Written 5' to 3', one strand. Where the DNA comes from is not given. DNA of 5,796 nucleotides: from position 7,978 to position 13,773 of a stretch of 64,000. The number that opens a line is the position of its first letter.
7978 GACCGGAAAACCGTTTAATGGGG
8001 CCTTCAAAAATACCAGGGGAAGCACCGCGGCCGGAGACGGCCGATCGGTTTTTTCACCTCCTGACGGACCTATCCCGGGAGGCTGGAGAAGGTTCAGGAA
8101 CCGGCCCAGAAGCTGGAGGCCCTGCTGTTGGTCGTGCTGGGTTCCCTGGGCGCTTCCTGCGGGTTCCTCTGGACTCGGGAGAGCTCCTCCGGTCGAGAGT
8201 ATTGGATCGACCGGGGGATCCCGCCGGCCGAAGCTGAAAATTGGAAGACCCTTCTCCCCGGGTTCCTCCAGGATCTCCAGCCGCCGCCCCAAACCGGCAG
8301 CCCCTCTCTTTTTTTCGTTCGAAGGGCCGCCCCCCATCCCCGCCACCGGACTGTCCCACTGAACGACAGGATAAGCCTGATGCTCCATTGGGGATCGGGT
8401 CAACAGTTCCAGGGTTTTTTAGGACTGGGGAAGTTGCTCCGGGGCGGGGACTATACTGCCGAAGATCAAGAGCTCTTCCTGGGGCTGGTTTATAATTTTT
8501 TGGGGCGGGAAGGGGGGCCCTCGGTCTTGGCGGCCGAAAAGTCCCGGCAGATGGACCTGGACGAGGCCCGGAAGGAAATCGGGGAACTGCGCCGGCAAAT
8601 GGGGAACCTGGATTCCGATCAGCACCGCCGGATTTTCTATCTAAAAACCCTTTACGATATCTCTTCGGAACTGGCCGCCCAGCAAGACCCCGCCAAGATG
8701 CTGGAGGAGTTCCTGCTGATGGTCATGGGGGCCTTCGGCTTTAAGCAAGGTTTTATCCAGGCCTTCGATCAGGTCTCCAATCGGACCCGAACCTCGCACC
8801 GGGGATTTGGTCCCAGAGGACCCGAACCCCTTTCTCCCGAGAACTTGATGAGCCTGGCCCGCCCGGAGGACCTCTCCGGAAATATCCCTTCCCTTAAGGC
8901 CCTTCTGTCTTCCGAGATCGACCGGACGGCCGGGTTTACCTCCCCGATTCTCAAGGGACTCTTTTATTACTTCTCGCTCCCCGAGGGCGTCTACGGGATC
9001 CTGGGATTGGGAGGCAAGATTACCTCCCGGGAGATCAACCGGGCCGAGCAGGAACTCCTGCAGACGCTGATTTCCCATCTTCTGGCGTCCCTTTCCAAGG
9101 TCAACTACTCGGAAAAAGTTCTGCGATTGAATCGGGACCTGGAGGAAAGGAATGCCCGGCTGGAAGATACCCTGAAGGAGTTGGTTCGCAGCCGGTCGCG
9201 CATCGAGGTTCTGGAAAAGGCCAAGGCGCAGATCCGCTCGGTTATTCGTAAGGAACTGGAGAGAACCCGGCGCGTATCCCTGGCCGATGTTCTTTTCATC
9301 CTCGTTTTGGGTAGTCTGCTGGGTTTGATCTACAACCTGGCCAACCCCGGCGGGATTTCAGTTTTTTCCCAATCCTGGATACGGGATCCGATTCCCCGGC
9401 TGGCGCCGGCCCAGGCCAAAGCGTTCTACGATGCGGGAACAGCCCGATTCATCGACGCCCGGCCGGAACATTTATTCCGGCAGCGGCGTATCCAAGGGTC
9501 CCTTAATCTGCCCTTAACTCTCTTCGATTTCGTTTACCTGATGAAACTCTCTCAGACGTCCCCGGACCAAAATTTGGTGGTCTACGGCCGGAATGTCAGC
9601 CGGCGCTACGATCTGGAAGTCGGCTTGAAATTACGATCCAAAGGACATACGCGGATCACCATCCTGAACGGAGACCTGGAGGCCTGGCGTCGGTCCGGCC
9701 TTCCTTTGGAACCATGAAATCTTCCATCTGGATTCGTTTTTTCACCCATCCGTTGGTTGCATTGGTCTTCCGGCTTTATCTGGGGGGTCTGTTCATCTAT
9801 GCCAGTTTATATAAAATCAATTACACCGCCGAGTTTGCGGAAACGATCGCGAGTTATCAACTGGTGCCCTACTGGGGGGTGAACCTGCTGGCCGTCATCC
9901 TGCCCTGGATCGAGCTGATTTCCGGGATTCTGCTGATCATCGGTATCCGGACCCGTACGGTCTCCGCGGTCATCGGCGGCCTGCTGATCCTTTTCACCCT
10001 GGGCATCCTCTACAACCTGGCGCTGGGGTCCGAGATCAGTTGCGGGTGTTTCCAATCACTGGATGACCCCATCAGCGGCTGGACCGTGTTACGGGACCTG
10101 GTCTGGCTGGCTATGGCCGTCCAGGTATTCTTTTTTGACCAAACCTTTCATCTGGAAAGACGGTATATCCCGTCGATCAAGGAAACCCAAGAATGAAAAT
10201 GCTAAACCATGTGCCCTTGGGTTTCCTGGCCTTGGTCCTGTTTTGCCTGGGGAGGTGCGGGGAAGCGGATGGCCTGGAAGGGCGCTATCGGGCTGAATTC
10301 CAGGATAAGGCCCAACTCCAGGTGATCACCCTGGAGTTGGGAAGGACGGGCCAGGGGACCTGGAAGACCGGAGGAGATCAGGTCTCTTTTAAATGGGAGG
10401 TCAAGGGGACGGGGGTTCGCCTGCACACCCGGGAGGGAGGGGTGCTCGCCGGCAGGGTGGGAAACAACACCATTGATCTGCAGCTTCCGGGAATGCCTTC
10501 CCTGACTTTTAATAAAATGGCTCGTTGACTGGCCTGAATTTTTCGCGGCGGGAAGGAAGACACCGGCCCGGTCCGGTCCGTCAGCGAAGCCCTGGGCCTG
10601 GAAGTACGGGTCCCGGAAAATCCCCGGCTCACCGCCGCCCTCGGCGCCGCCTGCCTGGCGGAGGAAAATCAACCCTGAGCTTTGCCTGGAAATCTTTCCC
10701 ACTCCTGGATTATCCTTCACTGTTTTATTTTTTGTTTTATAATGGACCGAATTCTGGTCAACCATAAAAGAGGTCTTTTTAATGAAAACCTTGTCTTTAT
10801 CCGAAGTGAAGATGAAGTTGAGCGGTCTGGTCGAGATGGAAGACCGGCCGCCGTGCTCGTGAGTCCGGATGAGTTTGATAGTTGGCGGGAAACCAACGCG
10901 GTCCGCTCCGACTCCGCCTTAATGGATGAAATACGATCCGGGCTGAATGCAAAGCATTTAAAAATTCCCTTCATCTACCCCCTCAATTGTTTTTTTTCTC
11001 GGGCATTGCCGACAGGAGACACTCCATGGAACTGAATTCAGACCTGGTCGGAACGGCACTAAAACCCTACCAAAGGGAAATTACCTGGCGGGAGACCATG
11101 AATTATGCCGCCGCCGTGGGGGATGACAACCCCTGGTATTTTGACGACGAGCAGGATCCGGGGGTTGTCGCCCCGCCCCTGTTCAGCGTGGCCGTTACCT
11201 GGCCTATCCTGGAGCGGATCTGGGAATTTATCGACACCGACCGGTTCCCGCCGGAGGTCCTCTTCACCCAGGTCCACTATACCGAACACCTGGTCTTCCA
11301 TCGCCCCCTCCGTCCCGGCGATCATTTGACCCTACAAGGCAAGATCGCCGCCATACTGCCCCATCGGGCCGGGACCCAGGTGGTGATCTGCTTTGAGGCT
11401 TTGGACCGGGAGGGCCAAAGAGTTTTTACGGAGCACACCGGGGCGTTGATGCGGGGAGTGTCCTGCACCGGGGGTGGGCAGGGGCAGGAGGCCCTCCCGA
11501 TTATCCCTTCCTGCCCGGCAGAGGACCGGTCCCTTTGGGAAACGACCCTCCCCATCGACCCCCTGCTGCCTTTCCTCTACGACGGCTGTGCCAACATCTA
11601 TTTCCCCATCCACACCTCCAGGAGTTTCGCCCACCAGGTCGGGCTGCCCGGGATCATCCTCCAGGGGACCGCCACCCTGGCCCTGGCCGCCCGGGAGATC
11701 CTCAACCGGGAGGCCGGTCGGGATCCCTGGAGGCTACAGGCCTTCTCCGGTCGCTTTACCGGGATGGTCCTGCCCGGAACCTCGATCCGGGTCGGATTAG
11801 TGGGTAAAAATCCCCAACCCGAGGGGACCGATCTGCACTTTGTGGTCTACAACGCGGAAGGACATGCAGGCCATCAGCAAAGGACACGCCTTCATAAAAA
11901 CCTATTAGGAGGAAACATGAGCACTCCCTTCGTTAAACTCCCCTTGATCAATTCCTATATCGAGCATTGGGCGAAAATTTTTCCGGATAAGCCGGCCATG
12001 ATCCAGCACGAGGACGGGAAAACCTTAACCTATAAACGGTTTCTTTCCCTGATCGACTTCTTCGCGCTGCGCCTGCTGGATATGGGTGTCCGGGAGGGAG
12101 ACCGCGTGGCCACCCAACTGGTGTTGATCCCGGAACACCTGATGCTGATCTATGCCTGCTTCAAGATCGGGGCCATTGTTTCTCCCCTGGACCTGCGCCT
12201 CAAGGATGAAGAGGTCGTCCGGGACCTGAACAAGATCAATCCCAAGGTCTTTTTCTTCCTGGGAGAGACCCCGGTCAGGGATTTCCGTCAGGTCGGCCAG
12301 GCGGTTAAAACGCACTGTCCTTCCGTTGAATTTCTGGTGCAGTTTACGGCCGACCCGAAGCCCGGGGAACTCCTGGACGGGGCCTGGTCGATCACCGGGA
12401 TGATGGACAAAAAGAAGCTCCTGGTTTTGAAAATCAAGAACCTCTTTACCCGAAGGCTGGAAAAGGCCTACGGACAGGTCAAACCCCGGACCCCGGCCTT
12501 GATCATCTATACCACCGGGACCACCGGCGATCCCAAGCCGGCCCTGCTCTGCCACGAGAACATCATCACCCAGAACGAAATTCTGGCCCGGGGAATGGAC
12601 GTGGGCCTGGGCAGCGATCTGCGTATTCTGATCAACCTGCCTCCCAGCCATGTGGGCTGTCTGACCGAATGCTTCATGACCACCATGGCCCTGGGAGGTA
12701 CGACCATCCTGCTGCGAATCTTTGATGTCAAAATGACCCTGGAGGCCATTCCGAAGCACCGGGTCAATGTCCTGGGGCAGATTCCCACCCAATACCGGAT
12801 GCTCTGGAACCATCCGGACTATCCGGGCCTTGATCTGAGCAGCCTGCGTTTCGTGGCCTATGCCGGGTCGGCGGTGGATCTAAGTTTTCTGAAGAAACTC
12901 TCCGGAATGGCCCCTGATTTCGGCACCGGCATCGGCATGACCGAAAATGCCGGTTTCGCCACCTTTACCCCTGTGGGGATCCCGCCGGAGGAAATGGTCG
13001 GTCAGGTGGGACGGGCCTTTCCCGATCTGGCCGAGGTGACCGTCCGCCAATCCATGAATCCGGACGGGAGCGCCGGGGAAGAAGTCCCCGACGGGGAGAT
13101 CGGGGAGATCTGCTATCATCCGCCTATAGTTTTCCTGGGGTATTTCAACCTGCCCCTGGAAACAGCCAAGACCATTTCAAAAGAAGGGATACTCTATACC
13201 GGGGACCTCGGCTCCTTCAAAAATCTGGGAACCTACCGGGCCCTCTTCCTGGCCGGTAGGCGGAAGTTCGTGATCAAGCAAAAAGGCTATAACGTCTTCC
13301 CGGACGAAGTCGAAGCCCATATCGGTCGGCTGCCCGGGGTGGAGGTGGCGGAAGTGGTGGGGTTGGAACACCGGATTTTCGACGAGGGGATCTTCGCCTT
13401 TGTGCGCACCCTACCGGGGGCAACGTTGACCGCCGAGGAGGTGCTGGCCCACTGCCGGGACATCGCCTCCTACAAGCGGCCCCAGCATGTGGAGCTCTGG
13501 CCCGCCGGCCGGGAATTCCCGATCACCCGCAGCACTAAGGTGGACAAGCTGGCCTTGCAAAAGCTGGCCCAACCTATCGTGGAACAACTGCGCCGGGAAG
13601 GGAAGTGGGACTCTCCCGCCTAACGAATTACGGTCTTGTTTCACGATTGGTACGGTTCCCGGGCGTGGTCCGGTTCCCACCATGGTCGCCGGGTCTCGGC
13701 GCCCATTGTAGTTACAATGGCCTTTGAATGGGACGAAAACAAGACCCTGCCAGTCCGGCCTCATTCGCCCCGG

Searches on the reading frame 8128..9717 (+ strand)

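Call 49: search_protein_families(library=pfam, proteins=[window:8128-9717:+], max_evalue=0.00001)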
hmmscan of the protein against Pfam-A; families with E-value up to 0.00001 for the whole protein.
window:8128-9717:+ (529 aa): 1 family
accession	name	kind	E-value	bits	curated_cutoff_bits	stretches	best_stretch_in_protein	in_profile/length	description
PF00581.25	Rhodanese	-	9.7e-10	39.3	22.2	1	427-522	2-101/102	Rhodanese-like domain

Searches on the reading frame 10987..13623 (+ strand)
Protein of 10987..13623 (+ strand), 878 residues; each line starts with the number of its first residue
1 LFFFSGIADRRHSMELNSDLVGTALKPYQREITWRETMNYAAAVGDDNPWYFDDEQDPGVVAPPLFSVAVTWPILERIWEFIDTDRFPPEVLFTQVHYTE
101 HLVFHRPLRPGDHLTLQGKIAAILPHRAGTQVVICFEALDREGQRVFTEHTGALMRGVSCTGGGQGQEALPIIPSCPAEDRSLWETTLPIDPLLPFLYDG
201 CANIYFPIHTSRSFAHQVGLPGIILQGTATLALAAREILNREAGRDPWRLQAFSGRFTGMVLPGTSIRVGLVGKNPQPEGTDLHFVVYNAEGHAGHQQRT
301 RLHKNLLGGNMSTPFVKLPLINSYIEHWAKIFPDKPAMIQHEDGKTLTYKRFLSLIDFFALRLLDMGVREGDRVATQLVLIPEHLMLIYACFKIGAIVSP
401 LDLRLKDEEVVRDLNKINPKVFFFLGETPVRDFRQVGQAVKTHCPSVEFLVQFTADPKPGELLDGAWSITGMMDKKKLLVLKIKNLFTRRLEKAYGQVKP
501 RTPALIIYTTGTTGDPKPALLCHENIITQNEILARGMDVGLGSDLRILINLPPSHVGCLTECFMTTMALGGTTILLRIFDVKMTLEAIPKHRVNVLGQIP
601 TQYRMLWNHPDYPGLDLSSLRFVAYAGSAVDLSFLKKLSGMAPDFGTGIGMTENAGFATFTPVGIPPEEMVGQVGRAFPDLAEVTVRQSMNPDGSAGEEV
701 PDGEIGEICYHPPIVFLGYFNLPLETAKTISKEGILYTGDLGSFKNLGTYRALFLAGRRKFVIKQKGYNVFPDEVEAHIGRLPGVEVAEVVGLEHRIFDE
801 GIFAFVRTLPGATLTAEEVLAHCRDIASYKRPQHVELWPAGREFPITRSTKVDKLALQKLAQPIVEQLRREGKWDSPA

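Call 49: search_protein_families(library=pfam, proteins=[window:10987-13623:+], max_evalue=0.00001)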
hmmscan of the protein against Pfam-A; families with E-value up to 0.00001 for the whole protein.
window:10987-13623:+ (878 aa): 4 families
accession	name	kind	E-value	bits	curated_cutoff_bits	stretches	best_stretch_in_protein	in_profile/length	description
PF00501.34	AMP-binding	-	4e-63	213.9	29.9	1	326-720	2-384/384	AMP-binding enzyme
PF01575.25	MaoC_dehydratas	-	5.8e-14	52.2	27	1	205-272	33-100/123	MaoC like domain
PF13452.11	FAS1_DH_region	-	1.1e-10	42.1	22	1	20-148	2-131/132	FAS1-like, dehydratase domain region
PF13193.12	AMP-binding_C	-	1.1e-07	33.1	24.5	1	774-851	1-76/76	AMP-binding enzyme C-terminal domain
